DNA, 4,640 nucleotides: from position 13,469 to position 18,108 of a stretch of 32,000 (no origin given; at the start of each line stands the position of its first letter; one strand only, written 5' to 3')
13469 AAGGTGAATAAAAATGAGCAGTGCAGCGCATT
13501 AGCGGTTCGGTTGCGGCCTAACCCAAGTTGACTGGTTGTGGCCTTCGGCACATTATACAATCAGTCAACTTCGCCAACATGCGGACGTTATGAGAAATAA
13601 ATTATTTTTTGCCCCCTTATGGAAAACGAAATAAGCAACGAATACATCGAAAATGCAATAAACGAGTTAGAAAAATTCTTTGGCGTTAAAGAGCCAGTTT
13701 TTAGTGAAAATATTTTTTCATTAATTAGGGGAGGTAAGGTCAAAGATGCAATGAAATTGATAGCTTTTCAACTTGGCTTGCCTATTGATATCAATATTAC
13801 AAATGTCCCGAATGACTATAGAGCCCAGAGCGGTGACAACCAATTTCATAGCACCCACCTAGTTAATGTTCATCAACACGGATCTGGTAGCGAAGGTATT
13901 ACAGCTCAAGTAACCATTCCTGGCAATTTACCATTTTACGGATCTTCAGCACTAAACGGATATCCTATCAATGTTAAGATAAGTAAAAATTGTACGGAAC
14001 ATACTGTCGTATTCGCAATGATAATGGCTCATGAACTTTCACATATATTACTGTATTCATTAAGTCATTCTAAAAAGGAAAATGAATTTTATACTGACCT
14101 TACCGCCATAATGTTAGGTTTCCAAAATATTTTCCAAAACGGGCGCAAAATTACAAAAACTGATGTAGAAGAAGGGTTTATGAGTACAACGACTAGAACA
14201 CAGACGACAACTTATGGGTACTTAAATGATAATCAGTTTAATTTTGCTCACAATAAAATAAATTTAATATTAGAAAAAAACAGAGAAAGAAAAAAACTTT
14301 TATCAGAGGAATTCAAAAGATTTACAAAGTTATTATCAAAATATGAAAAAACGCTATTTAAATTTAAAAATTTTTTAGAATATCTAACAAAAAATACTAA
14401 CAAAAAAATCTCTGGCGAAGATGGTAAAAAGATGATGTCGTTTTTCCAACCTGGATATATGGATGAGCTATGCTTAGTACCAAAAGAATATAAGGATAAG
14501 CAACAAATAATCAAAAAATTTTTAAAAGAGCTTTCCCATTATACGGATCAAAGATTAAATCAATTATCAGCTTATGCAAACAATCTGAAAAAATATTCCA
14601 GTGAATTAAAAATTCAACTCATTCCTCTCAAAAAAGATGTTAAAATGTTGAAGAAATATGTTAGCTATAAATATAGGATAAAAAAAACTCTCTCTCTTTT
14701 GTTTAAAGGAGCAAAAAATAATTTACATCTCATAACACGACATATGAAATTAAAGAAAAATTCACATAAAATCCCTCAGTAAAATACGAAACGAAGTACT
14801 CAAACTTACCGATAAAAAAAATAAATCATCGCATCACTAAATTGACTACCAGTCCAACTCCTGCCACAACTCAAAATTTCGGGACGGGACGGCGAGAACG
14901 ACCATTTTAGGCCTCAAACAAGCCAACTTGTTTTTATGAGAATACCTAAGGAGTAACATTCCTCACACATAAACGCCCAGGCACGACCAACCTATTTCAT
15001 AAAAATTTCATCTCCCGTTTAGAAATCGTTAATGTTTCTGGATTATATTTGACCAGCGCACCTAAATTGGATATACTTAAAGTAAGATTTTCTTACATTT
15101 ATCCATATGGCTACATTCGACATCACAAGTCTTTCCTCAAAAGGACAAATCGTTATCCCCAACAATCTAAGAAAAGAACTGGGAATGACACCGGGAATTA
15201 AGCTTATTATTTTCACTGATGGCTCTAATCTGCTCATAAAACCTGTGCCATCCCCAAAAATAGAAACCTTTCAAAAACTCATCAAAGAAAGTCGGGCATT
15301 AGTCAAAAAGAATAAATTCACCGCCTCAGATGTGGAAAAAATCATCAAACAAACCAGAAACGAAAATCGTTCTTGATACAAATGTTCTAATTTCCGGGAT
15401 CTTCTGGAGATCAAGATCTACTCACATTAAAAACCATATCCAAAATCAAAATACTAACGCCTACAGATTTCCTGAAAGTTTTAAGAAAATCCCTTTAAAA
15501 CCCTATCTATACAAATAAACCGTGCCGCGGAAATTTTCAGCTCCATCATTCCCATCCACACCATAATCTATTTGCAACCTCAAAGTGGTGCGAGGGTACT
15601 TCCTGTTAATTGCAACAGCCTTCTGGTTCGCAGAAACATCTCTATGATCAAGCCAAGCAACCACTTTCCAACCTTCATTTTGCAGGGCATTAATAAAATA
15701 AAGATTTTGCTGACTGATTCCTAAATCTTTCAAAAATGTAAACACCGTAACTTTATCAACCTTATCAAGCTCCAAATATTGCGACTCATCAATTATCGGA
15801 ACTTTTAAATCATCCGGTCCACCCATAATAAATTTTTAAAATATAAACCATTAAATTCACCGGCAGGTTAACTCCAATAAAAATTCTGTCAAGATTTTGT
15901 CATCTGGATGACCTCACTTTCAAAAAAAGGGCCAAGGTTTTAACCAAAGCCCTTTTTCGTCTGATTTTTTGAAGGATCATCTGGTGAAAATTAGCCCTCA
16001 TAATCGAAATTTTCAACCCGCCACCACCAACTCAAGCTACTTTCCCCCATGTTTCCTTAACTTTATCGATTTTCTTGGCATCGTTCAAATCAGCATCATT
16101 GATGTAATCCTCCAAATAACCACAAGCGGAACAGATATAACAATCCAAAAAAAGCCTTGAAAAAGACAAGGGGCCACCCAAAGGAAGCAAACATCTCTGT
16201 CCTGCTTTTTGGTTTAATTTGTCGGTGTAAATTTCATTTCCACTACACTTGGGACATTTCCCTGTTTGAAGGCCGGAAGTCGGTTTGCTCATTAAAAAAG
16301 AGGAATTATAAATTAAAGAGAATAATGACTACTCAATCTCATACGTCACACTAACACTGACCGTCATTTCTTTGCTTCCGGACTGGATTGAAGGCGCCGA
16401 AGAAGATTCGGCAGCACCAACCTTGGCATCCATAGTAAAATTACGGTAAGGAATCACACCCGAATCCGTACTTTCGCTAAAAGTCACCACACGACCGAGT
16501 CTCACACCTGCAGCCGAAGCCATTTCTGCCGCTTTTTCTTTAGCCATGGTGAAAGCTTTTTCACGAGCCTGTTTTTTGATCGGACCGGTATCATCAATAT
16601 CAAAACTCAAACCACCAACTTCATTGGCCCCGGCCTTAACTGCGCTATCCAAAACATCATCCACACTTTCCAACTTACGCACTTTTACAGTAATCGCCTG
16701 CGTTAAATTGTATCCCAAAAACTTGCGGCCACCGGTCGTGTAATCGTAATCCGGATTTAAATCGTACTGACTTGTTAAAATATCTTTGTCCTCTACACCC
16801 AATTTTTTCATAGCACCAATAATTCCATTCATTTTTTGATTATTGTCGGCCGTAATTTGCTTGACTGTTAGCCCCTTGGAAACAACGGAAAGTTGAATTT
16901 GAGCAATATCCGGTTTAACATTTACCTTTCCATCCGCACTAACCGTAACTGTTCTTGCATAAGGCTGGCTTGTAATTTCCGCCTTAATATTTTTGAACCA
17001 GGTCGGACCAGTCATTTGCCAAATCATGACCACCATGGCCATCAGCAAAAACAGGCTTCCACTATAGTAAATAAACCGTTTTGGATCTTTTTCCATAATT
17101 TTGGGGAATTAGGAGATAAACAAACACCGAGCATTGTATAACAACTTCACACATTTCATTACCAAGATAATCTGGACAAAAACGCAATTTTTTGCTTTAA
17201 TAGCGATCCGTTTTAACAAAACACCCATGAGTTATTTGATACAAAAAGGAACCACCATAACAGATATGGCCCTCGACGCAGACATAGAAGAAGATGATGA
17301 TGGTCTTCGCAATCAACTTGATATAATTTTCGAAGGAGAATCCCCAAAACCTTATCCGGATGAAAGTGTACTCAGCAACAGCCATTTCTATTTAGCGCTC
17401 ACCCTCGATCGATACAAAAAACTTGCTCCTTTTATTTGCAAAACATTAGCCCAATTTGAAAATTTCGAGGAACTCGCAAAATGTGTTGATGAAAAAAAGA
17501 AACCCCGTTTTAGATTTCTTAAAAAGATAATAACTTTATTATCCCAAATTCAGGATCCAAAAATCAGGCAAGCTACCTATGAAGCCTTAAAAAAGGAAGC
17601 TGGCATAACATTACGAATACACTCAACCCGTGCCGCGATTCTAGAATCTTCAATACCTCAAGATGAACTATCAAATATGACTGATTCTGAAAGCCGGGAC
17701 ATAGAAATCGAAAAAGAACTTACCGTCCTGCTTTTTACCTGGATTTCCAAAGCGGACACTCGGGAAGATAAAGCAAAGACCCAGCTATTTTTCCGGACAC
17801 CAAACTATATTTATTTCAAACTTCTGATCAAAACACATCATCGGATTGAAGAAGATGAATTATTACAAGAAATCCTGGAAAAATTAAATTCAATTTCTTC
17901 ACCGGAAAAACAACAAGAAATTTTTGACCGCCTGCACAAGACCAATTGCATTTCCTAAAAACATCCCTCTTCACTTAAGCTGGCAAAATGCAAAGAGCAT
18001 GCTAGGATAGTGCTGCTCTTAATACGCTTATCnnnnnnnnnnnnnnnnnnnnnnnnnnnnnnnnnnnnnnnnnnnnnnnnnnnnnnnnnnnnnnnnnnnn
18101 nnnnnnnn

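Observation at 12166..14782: Candidate novel four-gene module: HNH-like, double Zn-ribbon, retropepsin-like protease and HExxH metallopeptidase-like proteins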

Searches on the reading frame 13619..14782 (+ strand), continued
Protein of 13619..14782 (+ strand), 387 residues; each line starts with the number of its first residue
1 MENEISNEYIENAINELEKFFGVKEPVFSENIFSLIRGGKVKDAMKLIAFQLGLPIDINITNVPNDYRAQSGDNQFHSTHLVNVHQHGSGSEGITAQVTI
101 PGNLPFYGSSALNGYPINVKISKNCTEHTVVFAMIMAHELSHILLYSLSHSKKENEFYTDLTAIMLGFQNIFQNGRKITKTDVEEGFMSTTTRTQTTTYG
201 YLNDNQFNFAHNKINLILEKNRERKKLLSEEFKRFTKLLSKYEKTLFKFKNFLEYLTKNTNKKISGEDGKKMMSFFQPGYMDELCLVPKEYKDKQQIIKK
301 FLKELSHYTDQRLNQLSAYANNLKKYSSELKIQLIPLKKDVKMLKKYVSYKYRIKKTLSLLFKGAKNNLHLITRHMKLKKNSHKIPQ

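Call 76: search_protein_representatives(alignment_id=A3)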
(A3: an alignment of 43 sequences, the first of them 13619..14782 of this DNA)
Query: 43 sequences, 364 profile positions. Proteins with E-value up to 0.001 (for the whole library): 1246; up to 1e-10: 610; up to 1e-30: 289. The best 150 are listed.
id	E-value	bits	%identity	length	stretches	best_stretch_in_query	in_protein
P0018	1.7e-168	576.7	-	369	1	1-363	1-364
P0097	2.1e-158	543.6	-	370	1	2-359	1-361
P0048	3.5e-145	500.0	-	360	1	1-361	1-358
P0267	4.8e-135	466.7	-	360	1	3-356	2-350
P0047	4.1e-133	460.3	-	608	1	1-359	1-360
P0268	3.2e-132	457.4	-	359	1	2-362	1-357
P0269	3.2e-132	457.4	-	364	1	2-360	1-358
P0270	9.5e-131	452.5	-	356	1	1-360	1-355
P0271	2.3e-130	451.3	-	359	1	3-359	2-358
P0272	8.8e-129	446.1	-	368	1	2-357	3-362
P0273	6.1e-128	443.3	-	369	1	1-363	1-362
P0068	9.1e-128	442.7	-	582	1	1-359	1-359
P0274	1.4e-123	428.9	-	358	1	3-361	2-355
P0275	8.1e-121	419.9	-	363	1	1-359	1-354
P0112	1.0e-120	419.5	-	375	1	1-360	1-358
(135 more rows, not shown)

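Call 78: search_protein_families(library=pfam, alignment_id=A3, max_evalue=0.05)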
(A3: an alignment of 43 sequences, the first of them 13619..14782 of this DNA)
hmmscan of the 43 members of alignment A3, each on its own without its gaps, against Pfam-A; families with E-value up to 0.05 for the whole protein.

A. member 1, window:13619-14782:+ (387 aa): 2 families
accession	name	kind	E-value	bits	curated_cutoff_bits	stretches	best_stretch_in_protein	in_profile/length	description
PF16460.11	Phage_TTP_11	-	0.0044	17.2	28.4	1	137-214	69-135/154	Phage tail tube, TTP, lambda-like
PF11214.13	Med2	-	0.049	14.2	26.8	1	206-263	25-82/100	Mediator complex subunit 2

B. families by the number of members that match (of 43 scanned): 54 families (the first 25 are shown)
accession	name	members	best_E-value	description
PF10263.15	SprT-like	9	0.005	SprT-like family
PF01435.24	Peptidase_M48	7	0.0091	Peptidase family M48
PF16460.11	Phage_TTP_11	5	0.0044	Phage tail tube, TTP, lambda-like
PF04108.17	ATG17_like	4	8.7e-05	Autophagy protein ATG17-like domain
PF08678.16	Rsbr_N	4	0.0011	Rsbr N terminal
PF06717.16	DUF1202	4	0.0031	Protein of unknown function (DUF1202)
PF14131.11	DUF4298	4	0.0079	Domain of unknown function (DUF4298)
PF07889.17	DUF1664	4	0.028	Protein of unknown function (DUF1664)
PF25762.1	HAUS1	3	8.6e-05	HAUS augmin-like complex subunit 1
PF04363.17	DUF496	3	0.0038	Protein of unknown function (DUF496)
PF04791.21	LMBR1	2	0.0022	LMBR1-like membrane protein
PF14712.11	Snapin_Pallidin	2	0.0045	Snapin/Pallidin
PF05929.16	Phage_GPO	2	0.012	Phage capsid scaffolding protein (GPO) serine peptidase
PF15188.11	CCDC-167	2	0.017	Coiled-coil domain-containing protein 167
PF05384.16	DegS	1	0.0005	Sensor protein DegS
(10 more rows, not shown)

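Call 81: search_protein_families(library=pfam, proteins=[L128:7216-8028:+, L008:7216-7869:+], max_evalue=0.01)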
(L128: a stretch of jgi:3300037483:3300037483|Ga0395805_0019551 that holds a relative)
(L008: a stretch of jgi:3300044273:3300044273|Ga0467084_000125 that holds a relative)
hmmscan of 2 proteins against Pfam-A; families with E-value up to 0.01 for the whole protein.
L128:7216-8028:+ (270 aa): 0 families

L008:7216-7869:+ (217 aa): 0 families

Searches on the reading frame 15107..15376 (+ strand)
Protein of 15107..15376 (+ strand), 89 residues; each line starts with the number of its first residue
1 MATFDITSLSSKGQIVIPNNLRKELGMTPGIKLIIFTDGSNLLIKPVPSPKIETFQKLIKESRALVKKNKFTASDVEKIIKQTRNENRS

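Call 3: search_protein_families(library=pfam, proteins=[window:15107-15376:+], max_evalue=1)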
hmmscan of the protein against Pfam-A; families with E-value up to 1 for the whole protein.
window:15107-15376:+ (89 aa): 3 families
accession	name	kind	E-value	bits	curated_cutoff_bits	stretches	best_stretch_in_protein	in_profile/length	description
PF04014.23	MazE_antitoxin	-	4e-08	33.5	24.7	1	9-50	4-46/48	Antidote-toxin recognition MazE, bacterial antitoxin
PF03223.20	V-ATPase_C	-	0.03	14.1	23.1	1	45-85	35-75/371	V-ATPase subunit C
PF02381.23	MraZ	-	0.16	12.4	23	1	11-34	12-35/72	MraZ protein, putative antitoxin-like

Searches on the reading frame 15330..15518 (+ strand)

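Call 100: search_protein_families(library=pfam, proteins=[window:15330-15518:+, window:15330-15515:+], max_evalue=1)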
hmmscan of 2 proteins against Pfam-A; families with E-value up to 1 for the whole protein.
window:15330-15518:+ (62 aa): 1 family
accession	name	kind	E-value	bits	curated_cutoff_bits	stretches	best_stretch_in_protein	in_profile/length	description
PF13470.12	PIN_3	-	0.023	15.9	27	1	12-44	1-36/115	PIN domain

seq(62 aa): 1 family
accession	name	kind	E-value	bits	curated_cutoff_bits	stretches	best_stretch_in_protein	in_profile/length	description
PF13470.12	PIN_3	-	0.023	15.9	27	1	12-44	1-36/115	PIN domain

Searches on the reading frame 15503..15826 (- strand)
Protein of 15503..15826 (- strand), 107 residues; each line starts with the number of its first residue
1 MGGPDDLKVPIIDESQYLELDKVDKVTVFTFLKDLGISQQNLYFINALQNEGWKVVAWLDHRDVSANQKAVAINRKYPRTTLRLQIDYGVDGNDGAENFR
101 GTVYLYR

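Call 3: search_protein_families(library=pfam, proteins=[window:15503-15826:-], max_evalue=1)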
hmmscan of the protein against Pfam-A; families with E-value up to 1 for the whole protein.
window:15503-15826:- (107 aa): 1 family
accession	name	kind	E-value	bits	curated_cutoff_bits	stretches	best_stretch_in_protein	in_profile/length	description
PF02239.22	Cytochrom_D1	-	0.073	12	25.5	1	22-68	163-208/368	Cytochrome D1 heme domain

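Call 100: search_protein_families(library=pfam, proteins=[window:15503-15826:-], max_evalue=1)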
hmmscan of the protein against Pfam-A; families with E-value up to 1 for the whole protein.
window:15503-15826:- (107 aa): 1 family
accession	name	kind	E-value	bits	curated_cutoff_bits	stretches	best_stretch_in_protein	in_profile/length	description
PF02239.22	Cytochrom_D1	-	0.073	12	25.5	1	22-68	163-208/368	Cytochrome D1 heme domain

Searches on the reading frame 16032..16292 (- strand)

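Call 3: search_protein_families(library=pfam, proteins=[window:16032-16292:-], max_evalue=1)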
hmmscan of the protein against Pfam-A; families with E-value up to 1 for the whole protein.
window:16032-16292:- (86 aa): 6 families
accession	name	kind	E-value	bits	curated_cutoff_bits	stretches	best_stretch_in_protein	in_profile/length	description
PF08271.17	Zn_Ribbon_TF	-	0.0059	16.6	29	0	12-24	2-14/43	TFIIB zinc-binding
PF09855.14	Zn_ribbon_13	-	0.021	15.4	23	0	12-27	1-16/63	Nucleic-acid-binding protein containing Zn-ribbon domain (DUF2082)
PF18073.7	Zn_ribbon_LapB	-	0.03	14.4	25.7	1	52-60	1-9/28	Rubredoxin metal binding domain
PF08274.17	Zn_Ribbon_YjdM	-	0.078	13.5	30.8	1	10-25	2-17/30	PhnA Zinc-Ribbon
PF21349.2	RUBY_RBDX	-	0.42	10.5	26.5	0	52-60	1-9/30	Rubrerythrin, rubredoxin-like domain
PF01096.23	Zn_ribbon_TFIIS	-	0.48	10.7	21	0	12-23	2-13/39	Transcription factor S-II (TFIIS)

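Call 100: search_protein_families(library=pfam, proteins=[window:16032-16292:-], max_evalue=1)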
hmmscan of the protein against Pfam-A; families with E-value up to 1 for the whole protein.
window:16032-16292:- (86 aa): 6 families
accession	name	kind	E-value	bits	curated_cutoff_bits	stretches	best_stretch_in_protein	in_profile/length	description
PF08271.17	Zn_Ribbon_TF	-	0.0059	16.6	29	0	12-24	2-14/43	TFIIB zinc-binding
PF09855.14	Zn_ribbon_13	-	0.021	15.4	23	0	12-27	1-16/63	Nucleic-acid-binding protein containing Zn-ribbon domain (DUF2082)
PF18073.7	Zn_ribbon_LapB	-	0.03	14.4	25.7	1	52-60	1-9/28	Rubredoxin metal binding domain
PF08274.17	Zn_Ribbon_YjdM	-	0.078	13.5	30.8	1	10-25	2-17/30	PhnA Zinc-Ribbon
PF21349.2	RUBY_RBDX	-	0.42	10.5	26.5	0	52-60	1-9/30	Rubrerythrin, rubredoxin-like domain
PF01096.23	Zn_ribbon_TFIIS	-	0.48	10.7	21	0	12-23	2-13/39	Transcription factor S-II (TFIIS)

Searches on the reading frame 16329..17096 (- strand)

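Call 3: search_protein_families(library=pfam, proteins=[window:16329-17096:-], max_evalue=1)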
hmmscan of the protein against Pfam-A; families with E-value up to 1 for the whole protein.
window:16329-17096:- (255 aa): 3 families
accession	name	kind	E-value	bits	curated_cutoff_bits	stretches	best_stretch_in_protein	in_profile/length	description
PF04402.19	SIMPL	-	5.1e-53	180.8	25.2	1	50-252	1-205/205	Protein of unknown function (DUF541)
PF14126.11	DUF4293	-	0.025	15.2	27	1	14-88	6-81/153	Domain of unknown function (DUF4293)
PF18628.8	P2_N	-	0.068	13.3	25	1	166-239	60-124/129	Viral coat protein P2 N-terminal domain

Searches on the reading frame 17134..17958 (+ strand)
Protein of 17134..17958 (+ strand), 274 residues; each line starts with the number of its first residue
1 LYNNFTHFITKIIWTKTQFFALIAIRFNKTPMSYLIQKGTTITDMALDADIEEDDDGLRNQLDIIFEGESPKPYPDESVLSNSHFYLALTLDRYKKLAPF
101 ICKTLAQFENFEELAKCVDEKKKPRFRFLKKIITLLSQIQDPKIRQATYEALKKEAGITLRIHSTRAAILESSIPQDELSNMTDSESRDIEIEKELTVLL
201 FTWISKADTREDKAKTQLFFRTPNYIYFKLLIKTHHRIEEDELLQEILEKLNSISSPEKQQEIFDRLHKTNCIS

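Call 3: search_protein_families(library=pfam, proteins=[window:17134-17958:+], max_evalue=1)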
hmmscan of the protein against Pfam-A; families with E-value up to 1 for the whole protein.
window:17134-17958:+ (274 aa): 3 families
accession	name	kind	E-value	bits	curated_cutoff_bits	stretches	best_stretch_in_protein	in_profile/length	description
PF23461.1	ZMYND11_CC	-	0.033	15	27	1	230-263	16-49/54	ZMYND11 protein coiled-coil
PF09030.15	Creb_binding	-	0.052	14.6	26.6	1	242-268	61-87/110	Creb binding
PF10410.14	DnaB_bind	-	0.19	12.5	20.6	0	125-159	20-54/56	DnaB-helicase binding domain of primase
